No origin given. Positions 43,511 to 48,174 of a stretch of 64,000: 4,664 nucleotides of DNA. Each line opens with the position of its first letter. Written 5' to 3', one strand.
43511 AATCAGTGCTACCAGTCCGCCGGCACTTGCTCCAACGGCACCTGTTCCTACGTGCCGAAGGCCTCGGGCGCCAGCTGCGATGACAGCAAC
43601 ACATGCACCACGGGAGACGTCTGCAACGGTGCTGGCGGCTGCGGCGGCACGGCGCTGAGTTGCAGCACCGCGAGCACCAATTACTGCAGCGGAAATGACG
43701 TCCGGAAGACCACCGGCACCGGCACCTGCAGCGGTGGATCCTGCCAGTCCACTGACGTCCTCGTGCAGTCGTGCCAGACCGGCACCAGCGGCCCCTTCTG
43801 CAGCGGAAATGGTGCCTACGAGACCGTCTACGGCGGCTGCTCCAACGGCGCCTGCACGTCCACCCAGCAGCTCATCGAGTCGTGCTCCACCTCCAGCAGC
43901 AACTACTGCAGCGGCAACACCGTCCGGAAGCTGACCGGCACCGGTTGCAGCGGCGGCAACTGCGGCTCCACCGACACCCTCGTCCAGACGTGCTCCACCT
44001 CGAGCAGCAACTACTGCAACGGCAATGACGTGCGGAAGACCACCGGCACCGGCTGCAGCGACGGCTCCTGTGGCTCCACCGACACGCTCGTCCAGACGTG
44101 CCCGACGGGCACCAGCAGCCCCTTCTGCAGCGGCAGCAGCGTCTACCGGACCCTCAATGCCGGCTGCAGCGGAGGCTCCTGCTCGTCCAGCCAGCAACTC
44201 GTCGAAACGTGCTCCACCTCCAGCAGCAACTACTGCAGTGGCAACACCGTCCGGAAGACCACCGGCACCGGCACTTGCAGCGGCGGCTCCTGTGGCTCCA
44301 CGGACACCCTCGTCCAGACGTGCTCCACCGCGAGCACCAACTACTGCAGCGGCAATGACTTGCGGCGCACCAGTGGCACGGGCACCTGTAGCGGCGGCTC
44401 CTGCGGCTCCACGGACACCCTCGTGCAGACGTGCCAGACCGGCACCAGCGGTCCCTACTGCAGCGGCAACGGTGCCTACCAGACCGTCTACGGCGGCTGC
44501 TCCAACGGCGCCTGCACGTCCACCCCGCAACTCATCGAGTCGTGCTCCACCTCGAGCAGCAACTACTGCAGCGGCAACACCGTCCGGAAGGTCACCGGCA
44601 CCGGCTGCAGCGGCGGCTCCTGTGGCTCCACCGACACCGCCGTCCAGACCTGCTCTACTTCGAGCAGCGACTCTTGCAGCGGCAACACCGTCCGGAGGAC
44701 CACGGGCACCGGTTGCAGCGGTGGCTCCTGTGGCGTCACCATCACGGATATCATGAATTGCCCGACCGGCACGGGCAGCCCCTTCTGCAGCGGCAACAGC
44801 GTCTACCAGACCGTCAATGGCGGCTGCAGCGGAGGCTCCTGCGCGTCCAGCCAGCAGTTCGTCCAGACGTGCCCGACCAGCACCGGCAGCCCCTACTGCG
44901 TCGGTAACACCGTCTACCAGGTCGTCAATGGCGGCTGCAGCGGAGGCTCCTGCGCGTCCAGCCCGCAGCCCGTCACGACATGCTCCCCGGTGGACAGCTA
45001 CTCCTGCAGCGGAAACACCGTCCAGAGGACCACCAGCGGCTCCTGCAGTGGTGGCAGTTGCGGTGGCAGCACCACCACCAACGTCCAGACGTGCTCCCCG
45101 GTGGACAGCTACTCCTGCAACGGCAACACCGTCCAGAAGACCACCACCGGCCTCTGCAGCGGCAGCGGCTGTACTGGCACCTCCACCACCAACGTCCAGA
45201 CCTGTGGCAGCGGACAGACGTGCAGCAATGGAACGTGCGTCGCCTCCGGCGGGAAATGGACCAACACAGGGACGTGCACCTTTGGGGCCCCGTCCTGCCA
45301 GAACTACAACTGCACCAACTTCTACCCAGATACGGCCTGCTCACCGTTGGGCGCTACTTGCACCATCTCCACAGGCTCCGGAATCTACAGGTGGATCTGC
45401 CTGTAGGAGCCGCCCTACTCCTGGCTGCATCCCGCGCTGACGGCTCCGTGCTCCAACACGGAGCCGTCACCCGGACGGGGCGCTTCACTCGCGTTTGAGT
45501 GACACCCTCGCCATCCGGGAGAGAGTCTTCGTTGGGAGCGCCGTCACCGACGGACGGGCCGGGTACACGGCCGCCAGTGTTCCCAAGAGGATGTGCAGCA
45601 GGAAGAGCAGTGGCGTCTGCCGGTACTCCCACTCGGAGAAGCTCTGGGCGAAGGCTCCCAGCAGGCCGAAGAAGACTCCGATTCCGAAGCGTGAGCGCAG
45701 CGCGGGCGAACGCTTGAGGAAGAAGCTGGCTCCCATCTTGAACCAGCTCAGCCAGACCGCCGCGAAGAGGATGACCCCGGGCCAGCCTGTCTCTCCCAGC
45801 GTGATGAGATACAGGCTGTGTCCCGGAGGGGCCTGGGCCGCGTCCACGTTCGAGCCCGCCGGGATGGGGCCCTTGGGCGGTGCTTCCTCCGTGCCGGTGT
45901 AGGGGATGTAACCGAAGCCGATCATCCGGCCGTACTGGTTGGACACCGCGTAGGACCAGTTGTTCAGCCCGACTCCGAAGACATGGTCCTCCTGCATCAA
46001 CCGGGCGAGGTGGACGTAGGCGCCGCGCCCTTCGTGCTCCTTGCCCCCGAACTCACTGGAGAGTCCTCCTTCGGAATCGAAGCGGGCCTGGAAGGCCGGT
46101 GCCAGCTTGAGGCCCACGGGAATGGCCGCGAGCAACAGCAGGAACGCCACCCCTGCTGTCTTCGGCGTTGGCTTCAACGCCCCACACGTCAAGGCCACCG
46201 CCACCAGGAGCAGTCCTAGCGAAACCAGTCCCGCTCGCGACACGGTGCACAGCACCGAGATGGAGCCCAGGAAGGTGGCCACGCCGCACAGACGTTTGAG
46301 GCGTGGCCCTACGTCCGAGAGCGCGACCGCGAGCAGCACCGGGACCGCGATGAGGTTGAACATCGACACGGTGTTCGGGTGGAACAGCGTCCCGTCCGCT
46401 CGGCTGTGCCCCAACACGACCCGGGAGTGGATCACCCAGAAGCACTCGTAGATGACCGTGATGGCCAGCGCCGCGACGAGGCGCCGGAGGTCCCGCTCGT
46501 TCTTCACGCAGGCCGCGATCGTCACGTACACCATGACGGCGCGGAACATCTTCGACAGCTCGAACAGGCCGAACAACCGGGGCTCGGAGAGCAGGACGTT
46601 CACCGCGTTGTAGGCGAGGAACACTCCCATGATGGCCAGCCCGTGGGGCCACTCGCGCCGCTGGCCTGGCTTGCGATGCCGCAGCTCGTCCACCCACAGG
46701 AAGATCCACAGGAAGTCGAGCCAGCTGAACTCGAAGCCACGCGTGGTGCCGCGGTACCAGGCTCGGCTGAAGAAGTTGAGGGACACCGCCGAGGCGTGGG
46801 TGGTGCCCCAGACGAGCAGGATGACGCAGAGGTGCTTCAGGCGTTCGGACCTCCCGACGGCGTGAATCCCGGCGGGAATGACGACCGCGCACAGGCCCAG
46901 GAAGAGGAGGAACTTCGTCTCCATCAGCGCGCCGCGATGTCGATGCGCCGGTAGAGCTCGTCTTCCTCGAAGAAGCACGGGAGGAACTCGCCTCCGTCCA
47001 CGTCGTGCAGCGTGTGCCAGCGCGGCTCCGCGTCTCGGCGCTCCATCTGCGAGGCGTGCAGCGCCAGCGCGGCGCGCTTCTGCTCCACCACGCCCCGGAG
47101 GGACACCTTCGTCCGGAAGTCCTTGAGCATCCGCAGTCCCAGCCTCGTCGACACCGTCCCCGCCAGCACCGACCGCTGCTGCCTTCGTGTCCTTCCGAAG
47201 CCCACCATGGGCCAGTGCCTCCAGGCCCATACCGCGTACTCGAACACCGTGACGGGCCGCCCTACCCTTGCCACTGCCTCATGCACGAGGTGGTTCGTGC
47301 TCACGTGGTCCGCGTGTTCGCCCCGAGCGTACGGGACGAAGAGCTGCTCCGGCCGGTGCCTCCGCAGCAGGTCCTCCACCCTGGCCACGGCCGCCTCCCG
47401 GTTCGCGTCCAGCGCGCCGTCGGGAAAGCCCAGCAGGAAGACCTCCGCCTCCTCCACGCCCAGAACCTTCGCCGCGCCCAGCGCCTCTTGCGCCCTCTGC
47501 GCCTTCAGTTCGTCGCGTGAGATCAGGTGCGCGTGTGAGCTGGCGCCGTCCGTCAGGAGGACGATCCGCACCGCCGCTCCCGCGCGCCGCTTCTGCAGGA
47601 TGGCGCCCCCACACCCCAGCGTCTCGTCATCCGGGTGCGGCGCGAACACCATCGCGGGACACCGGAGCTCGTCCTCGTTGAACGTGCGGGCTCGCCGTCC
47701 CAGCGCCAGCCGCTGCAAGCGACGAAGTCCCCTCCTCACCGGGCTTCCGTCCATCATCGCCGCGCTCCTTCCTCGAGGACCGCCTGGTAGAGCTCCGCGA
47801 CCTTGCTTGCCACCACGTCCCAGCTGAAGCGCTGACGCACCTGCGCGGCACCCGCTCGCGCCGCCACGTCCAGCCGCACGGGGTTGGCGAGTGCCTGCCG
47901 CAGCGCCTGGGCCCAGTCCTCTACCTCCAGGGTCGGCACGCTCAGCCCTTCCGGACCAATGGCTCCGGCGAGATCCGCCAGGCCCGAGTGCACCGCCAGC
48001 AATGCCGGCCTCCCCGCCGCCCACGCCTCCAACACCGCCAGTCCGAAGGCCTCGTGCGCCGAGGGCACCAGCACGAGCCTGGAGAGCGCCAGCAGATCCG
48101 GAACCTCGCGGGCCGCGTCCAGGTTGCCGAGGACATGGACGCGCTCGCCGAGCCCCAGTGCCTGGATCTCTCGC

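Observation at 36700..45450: Tandemly duplicated giant lipoproteins combining a Kelch beta-propeller, myxo-type Cys-rich repeats and an undescribed 36-aa four-cysteine tandem repeat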

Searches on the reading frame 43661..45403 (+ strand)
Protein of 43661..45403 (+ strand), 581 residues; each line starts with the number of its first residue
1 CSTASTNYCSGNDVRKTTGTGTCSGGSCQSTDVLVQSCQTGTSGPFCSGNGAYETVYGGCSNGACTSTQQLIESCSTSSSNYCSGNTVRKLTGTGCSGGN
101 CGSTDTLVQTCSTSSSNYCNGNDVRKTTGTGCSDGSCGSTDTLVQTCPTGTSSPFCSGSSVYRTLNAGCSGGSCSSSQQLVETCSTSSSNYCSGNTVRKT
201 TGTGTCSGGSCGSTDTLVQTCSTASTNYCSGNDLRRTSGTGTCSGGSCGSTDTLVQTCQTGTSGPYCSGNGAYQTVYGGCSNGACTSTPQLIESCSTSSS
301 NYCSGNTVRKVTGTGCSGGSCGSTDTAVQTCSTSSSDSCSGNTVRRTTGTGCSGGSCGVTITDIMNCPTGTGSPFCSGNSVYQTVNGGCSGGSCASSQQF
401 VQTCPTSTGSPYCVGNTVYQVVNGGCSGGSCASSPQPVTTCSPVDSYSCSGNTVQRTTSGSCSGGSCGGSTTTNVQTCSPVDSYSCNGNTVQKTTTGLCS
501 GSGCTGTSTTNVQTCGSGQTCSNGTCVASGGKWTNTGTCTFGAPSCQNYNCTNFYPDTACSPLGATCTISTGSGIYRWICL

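Call 13: search_protein_families(library=pfam, proteins=[window:43661-45403:+], max_evalue=10)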
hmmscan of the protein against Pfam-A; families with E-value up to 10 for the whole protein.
window:43661-45403:+ (581 aa): 0 families

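Call 70: search_protein_families(library=ncbifam, proteins=[window:43661-45403:+], max_evalue=10)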
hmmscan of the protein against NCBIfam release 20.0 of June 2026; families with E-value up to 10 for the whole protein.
window:43661-45403:+ (581 aa): 2 families
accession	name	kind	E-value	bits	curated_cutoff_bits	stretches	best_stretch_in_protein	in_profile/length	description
TIGR03988.1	antisig_RsrA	equivalog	8.5e-07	29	62.5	1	53-98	10-55/77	mycothiol system anti-sigma-R factor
TIGR03807.1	RR_fam_repeat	repeat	0.18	11.8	15.75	0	84-91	19-26/27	putative cofactor-binding repeat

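Call 89: find_related_loci(query=window:43661-45403:+, collection=metagenome_contigs, flank=6000)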
Query window:43661-45403:+ (581 aa) in metagenome_contigs; peptide patterns used: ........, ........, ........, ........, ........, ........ (x = any residue, [..] = any of these).
54 stretches matched a pattern, but none encodes a relative of the query by tblastn (E <= 1e-3).
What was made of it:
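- Tried and rejected: The metagenome scan found no relatives (call 89).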

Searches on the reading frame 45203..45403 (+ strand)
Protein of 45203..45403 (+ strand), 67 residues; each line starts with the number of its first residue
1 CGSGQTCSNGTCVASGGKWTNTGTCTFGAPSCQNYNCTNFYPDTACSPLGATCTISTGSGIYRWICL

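Call 55: search_protein_families(library=pfam, proteins=[window:45203-45403:+], max_evalue=10)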
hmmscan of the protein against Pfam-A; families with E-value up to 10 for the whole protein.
seq(67 aa): 3 families
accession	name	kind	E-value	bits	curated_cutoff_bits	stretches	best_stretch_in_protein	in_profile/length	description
PF00200.28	Disintegrin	-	0.2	12.9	35.1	1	1-56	8-62/75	Disintegrin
PF18345.7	zf_CCCH_4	-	1.5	9.5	29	1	19-29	4-13/19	Zinc finger domain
PF21803.3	Nab2-zf4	-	7.9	6.8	20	0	1-13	13-25/29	Nab2-type CCCH zinc finger 4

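Call 81: find_homologous_proteins(query=A5, max_evalue=0.001)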
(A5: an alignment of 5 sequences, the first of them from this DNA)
Query A5 (5 sequences): 48 candidates shared short words with the query, none scored E <= 0.001.
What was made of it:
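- The cap has no detectable homologues beyond four proteins (call 81).
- Tried and rejected: A profile search returned nothing at E<=1e-3 (call 81).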

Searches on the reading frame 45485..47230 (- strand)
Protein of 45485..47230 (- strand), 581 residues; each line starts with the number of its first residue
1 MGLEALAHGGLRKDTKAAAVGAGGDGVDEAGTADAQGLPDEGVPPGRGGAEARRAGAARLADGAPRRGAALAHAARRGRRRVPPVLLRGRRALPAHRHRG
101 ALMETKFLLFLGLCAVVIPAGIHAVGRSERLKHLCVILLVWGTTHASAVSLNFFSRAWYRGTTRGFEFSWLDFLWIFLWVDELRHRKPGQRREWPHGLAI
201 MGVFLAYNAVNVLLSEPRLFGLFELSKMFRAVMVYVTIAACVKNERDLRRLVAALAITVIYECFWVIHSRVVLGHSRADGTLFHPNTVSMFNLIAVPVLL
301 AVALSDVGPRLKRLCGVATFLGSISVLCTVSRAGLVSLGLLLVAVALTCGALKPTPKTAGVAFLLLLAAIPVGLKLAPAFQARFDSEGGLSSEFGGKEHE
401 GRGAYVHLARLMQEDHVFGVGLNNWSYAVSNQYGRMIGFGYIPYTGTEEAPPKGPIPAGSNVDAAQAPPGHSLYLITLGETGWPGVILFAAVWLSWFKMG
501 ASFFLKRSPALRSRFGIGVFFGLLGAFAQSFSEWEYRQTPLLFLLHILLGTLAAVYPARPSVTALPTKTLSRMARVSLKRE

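Call 16: search_protein_families(library=pfam, proteins=[window:45485-47230:-], max_evalue=0.0001)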
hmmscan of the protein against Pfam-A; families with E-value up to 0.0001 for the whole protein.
window:45485-47230:- (581 aa): 1 family
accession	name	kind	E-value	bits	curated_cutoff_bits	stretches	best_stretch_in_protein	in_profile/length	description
PF04932.20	Wzy_C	-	5.3e-06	26.7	31.7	1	318-490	2-149/149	O-Antigen ligase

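Call 88: search_protein_families(library=ncbifam, proteins=[window:45485-47230:-], max_evalue=0.01)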
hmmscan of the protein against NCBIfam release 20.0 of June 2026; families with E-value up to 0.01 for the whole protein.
window:45485-47230:- (581 aa): 1 family
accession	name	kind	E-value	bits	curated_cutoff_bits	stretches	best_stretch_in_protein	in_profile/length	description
TIGR03097.1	PEP_O_lig_1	hypoth_equivalog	8.8e-08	31.4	188.1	1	192-499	69-348/408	putative O-glycosylation ligase, exosortase A system-associated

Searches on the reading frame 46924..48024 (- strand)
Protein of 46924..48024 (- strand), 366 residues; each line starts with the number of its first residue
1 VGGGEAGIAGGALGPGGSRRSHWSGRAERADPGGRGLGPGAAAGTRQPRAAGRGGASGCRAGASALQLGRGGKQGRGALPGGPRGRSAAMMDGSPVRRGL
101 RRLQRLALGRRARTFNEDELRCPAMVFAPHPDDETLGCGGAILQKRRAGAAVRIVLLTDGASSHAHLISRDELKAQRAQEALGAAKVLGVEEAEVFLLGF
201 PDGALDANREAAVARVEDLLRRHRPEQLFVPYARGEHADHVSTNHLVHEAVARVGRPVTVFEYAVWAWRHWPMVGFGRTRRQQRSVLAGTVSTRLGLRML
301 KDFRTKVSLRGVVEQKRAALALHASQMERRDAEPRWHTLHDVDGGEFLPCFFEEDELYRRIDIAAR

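Call 16: search_protein_families(library=pfam, proteins=[window:46924-48024:-], max_evalue=0.0001)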
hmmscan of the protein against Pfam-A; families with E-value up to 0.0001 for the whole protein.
window:46924-48024:- (366 aa): 1 family
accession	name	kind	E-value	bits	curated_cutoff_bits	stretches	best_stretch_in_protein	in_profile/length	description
PF02585.22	PIG-L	-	1.1e-30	107.2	28.2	1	125-250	1-128/129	GlcNAc-PI de-N-acetylase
